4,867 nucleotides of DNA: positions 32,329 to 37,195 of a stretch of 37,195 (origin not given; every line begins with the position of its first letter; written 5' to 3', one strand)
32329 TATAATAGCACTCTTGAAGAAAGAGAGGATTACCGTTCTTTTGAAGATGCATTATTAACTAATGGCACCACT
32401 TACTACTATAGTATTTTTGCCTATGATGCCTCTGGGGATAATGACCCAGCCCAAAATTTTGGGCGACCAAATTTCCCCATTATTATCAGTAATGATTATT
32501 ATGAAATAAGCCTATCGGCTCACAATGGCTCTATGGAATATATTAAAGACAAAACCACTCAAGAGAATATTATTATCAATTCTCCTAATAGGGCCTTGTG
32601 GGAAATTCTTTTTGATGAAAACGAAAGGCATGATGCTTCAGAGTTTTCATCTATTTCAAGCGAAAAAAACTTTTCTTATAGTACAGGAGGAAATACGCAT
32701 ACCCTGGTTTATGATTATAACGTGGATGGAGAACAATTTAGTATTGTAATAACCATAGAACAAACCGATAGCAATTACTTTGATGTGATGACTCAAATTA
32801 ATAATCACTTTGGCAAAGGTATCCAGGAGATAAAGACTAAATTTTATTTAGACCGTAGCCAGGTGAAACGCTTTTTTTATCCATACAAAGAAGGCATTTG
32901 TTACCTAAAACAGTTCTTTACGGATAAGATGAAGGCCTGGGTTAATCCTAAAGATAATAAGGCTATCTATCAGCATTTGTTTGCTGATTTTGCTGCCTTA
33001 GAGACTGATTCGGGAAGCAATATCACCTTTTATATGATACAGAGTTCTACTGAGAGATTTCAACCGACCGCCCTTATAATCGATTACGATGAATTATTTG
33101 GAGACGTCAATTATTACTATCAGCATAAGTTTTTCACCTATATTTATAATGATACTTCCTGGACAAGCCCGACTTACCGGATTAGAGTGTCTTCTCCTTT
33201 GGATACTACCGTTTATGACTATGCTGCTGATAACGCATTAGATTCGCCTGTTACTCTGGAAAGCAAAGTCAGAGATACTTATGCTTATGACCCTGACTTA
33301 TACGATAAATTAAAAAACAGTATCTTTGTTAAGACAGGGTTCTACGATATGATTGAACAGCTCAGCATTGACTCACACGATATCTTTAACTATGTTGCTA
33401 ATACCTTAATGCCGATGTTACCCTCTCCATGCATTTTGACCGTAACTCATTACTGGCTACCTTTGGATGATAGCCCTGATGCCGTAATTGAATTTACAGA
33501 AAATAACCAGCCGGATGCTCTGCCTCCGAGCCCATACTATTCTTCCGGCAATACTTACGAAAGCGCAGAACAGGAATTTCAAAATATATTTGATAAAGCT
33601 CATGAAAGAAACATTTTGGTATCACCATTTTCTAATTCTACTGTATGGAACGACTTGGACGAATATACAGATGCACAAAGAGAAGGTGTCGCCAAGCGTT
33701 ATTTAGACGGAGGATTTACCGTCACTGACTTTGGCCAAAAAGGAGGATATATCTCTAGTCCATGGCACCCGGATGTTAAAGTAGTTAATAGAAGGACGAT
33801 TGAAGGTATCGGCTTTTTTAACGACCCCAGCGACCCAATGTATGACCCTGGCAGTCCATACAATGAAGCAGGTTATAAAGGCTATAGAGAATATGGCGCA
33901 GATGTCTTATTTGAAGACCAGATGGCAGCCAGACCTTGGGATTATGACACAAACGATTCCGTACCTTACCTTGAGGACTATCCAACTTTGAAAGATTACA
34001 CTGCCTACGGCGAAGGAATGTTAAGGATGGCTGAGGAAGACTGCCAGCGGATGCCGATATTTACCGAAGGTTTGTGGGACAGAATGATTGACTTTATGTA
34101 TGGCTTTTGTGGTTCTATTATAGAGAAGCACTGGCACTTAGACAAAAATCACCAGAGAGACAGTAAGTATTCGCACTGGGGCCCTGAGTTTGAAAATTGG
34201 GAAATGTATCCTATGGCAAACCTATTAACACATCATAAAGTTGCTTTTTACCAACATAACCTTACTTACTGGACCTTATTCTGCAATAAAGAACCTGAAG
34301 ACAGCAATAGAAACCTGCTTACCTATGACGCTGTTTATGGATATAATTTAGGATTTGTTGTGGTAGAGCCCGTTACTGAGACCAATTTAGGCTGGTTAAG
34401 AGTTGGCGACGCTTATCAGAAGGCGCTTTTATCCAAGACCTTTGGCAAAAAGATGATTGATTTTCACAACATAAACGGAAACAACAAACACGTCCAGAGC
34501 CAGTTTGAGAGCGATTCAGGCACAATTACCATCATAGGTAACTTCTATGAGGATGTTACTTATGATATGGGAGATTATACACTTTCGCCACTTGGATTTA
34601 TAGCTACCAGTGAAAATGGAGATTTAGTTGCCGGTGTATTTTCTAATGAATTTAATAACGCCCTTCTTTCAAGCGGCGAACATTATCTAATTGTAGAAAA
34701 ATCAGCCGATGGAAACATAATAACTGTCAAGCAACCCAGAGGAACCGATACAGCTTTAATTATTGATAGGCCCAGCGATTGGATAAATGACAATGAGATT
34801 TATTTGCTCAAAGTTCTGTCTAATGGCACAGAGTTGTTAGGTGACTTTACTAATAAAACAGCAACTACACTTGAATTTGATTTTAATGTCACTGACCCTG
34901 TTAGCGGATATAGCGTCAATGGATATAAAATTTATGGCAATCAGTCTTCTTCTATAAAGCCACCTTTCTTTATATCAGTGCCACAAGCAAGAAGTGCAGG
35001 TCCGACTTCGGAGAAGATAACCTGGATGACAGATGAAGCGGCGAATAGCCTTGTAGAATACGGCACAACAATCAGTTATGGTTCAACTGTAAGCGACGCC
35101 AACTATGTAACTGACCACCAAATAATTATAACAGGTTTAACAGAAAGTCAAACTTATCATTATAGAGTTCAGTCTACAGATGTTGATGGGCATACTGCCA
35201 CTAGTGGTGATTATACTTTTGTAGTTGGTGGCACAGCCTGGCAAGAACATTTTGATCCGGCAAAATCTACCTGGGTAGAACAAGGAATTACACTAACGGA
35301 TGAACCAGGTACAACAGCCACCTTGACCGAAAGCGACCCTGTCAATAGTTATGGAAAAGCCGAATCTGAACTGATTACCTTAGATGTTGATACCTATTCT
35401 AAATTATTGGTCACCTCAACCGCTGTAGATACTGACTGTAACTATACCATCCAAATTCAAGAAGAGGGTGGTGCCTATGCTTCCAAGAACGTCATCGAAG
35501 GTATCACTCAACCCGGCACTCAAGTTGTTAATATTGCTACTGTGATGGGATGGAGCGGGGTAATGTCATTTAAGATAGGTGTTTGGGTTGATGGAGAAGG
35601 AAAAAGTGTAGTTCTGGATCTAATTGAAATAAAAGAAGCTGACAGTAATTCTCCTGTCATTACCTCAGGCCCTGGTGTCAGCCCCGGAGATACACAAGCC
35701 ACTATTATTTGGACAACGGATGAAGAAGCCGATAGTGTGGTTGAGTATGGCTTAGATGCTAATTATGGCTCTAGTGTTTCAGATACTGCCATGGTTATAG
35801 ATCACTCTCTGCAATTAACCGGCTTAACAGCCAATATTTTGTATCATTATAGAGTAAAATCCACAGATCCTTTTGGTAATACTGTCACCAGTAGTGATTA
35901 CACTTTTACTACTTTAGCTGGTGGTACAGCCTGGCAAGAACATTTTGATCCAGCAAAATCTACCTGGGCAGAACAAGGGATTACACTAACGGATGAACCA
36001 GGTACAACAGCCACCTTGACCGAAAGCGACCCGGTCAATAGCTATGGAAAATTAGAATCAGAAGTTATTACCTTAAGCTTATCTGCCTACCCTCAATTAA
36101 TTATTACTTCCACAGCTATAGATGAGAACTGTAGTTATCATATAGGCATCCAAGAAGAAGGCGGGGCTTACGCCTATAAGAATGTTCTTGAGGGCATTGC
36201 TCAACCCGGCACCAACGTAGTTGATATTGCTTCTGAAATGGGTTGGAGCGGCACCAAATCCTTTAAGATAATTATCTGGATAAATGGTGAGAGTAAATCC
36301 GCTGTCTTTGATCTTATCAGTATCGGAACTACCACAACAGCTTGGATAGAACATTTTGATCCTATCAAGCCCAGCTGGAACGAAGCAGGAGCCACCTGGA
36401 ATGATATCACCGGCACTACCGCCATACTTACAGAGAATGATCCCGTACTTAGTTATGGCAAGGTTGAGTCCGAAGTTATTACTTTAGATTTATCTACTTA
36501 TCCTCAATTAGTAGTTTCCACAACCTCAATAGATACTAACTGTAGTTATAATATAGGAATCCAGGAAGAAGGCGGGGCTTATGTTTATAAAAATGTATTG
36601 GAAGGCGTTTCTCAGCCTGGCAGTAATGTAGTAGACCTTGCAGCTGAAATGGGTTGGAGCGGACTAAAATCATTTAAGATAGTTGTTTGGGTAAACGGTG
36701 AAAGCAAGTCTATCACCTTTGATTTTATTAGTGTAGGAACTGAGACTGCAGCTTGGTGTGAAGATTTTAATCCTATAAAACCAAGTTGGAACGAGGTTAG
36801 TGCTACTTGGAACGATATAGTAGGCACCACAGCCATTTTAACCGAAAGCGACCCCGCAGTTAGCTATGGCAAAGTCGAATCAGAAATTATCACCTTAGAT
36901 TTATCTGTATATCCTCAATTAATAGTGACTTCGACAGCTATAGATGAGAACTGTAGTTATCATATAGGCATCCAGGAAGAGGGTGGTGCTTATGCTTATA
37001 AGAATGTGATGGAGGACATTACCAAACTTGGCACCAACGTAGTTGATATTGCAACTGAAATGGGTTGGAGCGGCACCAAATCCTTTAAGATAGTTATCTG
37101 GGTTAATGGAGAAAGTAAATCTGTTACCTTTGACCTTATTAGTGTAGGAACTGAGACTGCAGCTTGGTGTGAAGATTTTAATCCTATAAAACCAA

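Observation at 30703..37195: The largest gene at the 3' end is invisible in the ORF track: an open frame of at least 2164 codons running off the window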

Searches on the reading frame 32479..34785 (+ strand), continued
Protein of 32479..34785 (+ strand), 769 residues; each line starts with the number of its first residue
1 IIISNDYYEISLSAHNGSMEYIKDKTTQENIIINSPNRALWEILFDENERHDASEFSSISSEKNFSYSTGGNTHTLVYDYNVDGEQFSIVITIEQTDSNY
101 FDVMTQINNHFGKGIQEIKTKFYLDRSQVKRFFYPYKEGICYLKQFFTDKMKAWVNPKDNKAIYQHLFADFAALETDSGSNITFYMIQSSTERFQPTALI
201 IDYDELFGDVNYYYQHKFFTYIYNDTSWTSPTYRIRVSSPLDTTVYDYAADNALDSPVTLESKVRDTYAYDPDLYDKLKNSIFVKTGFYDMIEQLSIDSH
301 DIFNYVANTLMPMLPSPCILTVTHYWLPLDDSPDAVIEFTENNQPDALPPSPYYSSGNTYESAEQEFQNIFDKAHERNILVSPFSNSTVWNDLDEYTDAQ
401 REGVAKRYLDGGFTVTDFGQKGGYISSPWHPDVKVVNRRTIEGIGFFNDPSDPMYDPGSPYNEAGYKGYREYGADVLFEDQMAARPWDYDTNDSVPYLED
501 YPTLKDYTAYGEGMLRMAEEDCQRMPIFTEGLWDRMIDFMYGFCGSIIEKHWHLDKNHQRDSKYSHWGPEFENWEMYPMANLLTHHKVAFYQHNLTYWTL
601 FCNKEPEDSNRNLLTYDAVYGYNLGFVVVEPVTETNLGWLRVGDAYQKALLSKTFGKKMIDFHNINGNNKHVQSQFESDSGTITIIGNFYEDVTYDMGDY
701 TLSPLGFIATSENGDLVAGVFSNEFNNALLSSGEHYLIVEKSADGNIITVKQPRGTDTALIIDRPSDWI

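Call 94: find_encoding_contigs(protein=P0105, flank=10000, max_places=2)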
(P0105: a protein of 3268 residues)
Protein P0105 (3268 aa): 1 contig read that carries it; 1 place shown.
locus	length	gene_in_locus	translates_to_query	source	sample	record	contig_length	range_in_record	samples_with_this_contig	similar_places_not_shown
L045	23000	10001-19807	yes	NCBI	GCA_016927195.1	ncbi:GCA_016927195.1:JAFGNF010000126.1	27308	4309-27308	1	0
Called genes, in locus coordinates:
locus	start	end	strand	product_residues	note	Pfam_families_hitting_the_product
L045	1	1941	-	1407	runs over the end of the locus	PF18884:TSP3_bac (weak), PF03422:CBM_6 (weak), PF00150:Cellulase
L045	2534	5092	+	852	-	PF07690:MFS_1 (weak), PF01564:Spermine_synth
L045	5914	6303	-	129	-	PF08334:T2SSG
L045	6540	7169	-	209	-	-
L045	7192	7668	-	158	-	PF00293:NUDIX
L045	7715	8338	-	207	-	PF10706:Aminoglyc_resit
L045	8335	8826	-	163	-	-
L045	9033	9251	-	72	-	PF12441:CopG_antitoxin, PF14384:BrnA_antitoxin (weak)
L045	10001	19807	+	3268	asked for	-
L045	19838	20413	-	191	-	-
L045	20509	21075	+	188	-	-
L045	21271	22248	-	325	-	PF00356:LacI, PF00532:Peripla_BP_1, PF13377:Peripla_BP_3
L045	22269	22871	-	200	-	PF21176:RecR_HhH, PF13662:Toprim_4, PF01751:Toprim, PF21175:RecR_C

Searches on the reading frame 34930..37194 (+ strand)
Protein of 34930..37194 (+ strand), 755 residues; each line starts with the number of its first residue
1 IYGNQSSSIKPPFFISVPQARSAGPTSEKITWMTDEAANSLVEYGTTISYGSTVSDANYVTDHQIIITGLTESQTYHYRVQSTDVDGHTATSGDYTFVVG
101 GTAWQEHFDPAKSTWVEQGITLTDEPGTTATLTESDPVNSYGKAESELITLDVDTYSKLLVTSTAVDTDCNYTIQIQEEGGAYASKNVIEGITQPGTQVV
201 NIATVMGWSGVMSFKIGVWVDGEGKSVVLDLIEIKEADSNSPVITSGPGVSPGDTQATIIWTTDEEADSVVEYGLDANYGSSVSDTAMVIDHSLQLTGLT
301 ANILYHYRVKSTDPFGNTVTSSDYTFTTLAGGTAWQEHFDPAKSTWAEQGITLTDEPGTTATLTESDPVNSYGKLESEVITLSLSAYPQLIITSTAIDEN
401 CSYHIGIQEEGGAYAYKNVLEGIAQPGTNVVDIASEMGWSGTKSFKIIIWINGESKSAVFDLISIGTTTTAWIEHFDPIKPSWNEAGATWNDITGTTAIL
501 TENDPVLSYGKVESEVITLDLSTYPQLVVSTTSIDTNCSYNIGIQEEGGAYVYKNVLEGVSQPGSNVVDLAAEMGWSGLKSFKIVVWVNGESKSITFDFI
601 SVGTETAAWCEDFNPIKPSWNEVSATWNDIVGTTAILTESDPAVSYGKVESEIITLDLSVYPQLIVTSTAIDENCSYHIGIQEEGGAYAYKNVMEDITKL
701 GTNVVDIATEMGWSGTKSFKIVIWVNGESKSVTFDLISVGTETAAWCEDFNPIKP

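Call 51: find_homologous_proteins(query=window:34930-37194:+, max_evalue=0.001)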
Query window:34930-37194:+ (755 aa): 1248 proteins with E <= 0.001 among 8000 candidates; the best 120 are listed.
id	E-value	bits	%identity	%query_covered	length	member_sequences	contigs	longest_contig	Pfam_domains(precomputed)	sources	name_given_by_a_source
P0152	2.7e-232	791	44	62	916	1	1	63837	-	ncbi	-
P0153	9.2e-231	786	49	54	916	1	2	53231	-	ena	-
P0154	7.8e-226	770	47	53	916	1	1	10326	-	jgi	jgi:hypothetical protein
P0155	5.1e-174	599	37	85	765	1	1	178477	-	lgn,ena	-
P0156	4.1e-167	576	34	40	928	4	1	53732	PF16655.13,PF23376.2,PF25077.2,PF00041.28,PF16656.12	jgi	jgi:hypothetical protein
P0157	1.5e-161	558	44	14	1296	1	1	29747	PF16655.13,PF23376.2,PF01471.24,PF28407.1,PF00041.28,PF16656.12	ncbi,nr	ncbi:MAG: hypothetical protein JWL88_309, partial [Parcubacteria group bacterium]|nr:hypothetical pr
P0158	2.9e-150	520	44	57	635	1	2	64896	-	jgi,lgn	jgi:hypothetical protein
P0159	1.3e-147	511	46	56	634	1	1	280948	-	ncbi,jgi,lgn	ncbi:MAG: hypothetical protein WC496_03745 [Phycisphaerae bacterium]|jgi:predicted RNA-binding prote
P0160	1.1e-144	502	45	55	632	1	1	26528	-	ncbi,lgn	ncbi:MAG: hypothetical protein ABFD79_09215 [Phycisphaerales bacterium]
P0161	6.4e-143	496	45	58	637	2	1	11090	-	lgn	-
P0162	2.0e-136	474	47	57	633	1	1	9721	-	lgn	-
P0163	2.9e-134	467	46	56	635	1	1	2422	-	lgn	-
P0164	8.0e-133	463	44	56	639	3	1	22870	-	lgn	-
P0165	7.0e-129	450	32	41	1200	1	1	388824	PF16655.13,PF25059.2,PF23376.2,PF25788.3,PF00041.28,PF16656.12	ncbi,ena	-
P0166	4.7e-127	443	35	40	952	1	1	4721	PF16655.13,PF17425.9,PF25059.2,PF23376.2,PF25077.2,PF25788.3,PF16893.12,PF16874.12,PF00041.28,PF16656.12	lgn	-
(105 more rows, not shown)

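Call 53: find_encoding_contigs(protein=P0159, flank=10000, max_places=3)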
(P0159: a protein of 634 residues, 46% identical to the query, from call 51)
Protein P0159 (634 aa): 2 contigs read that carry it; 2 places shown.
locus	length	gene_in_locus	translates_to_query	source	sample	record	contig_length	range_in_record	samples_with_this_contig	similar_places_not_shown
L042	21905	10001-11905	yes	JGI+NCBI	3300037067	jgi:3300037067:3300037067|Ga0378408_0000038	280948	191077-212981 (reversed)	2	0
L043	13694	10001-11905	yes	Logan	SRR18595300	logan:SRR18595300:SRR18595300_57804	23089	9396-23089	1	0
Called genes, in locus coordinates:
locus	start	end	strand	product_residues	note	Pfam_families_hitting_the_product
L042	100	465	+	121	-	PF12728:HTH_17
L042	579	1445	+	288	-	-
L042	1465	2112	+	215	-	-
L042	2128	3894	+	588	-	PF12773:DZR (weak), PF13240:Zn_Ribbon_1 (faint), PF17032:Zn_ribbon_15 (faint), PF01145:Band_7, PF13248:Zn_ribbon_3 (weak)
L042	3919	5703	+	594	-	PF13240:Zn_Ribbon_1 (faint), PF13248:Zn_ribbon_3 (weak), PF00069:Pkinase, PF07714:PK_Tyr_Ser-Thr, PF01636:APH (faint), PF03109:ABC1 (weak), PF12773:DZR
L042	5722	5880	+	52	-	-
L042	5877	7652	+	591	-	PF16697:Yop-YscD_cpl (faint), PF00498:FHA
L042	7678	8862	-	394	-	PF13377:Peripla_BP_3, PF00165:HTH_AraC (faint), PF12833:HTH_18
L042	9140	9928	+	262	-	-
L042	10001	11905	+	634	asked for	-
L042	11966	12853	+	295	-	PF07963:N_methyl, PF07596:SBP_bac_10 (faint)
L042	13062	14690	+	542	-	PF00474:SSF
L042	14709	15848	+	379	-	PF04041:Glyco_hydro_130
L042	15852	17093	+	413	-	PF03659:Glyco_hydro_71 (faint), PF14307:Glyco_tran_WbsX, PF16317:Glyco_hydro_99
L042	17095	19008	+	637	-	PF16317:Glyco_hydro_99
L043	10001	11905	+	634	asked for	-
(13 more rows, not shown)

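Call 54: find_encoding_contigs(protein=P0152, flank=10000, max_places=3)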
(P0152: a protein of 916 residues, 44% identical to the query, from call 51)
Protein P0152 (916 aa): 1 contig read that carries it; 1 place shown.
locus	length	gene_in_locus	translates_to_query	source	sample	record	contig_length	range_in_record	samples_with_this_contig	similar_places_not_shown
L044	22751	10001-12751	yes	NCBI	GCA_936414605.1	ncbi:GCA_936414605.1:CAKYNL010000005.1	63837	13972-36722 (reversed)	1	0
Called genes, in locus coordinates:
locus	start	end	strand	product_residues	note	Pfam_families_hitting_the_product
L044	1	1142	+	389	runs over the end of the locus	PF01053:Cys_Met_Meta_PP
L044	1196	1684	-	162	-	-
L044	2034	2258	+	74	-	-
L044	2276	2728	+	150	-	PF02082:Rrf2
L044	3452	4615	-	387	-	PF13377:Peripla_BP_3, PF00165:HTH_AraC (weak), PF12833:HTH_18, PF00165:HTH_AraC (weak)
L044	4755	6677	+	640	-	PF16317:Glyco_hydro_99, PF03659:Glyco_hydro_71 (weak), PF14307:Glyco_tran_WbsX (faint)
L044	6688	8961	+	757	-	PF16317:Glyco_hydro_99, PF14307:Glyco_tran_WbsX (faint)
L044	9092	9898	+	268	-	-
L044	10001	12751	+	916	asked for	-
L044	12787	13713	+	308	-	PF07963:N_methyl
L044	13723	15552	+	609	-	PF00474:SSF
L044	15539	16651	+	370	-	PF04041:Glyco_hydro_130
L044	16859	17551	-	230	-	PF00117:GATase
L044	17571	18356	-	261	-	PF13476:AAA_23 (faint), PF00005:ABC_tran, PF13555:AAA_29 (faint), PF13304:AAA_21 (faint)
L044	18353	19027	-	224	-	PF00528:BPD_transp_1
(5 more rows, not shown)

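Call 69: search_protein_families(library=pfam, proteins=[P0159], max_evalue=10)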
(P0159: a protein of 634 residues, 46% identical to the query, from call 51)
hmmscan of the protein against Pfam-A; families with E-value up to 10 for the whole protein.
P0159 (634 aa): 4 families
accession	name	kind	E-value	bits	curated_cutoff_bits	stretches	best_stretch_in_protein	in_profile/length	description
PF17433.7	Glyco_hydro_49N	-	0.0025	17.9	21.3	1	363-401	27-65/188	Glycosyl hydrolase family 49 N-terminal Ig-like domain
PF24940.1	Fn3_Dep-1_5th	-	0.073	13.7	23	0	181-241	37-97/115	Dep-1 fifth Fn3-like domain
PF20841.2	NtrZ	-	0.08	13.7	27.7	0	83-97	24-38/78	NtrZ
PF09264.17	Sial-lect-inser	-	0.39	10.8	25.8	1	208-274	60-126/198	Vibrio cholerae sialidase, lectin insertion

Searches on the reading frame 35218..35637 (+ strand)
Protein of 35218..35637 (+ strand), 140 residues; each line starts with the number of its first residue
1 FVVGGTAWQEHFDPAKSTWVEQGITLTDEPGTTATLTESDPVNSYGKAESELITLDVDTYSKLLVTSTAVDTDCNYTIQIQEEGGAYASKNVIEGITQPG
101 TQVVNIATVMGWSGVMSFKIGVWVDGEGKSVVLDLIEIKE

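Call 98: search_solved_structures(query=A3, max_evalue=10)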
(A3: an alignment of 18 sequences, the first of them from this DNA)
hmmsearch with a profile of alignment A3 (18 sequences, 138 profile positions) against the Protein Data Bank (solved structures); distinct sequences matched with E-value up to 10: 2.
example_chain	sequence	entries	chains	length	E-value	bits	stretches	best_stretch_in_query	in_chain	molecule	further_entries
2aez_A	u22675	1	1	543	1.3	12.1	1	105-129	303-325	fructan 1-exohydrolase IIa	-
1st8_A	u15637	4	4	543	1.3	12.1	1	105-129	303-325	fructan 1-exohydrolase IIa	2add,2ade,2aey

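Call 99: search_protein_families(library=pfam, alignment_id=A3, max_evalue=1)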
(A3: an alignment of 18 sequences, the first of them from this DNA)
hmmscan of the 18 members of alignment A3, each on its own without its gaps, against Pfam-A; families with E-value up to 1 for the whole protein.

A. member 1, seq(140 aa): 1 family
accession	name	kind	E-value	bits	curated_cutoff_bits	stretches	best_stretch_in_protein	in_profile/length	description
PF24517.2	CBM96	-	0.043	14.1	26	1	12-86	77-143/164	Carbohydrate-binding module family 96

B. families by the number of members that match (of 18 scanned): 6 families
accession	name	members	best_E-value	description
PF22297.1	PccH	2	0.014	PccH Cytochrome c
PF24517.2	CBM96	1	0.043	Carbohydrate-binding module family 96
PF17433.7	Glyco_hydro_49N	1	0.05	Glycosyl hydrolase family 49 N-terminal Ig-like domain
PF17427.7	Phi29_Phage_SSB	1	0.079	Phage Single-stranded DNA-binding protein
PF17357.7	FIT1_2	1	0.091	Facilitor Of iron transport 1 and 2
PF12234.13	Rav1p_C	1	0.17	RAVE protein 1 C terminal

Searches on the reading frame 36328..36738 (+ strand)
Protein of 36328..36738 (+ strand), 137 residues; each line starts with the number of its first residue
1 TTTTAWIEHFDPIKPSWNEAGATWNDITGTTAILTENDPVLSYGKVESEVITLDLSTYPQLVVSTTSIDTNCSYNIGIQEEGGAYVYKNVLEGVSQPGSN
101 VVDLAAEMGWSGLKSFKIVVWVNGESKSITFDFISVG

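Call 69: search_protein_families(library=pfam, proteins=[window:36328-36738:+], max_evalue=10)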
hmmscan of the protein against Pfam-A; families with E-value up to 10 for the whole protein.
window:36328-36738:+ (137 aa): 1 family
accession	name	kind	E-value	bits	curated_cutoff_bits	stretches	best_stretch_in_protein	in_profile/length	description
PF17427.7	Phi29_Phage_SSB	-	0.079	13.6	25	1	86-134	75-118/123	Phage Single-stranded DNA-binding protein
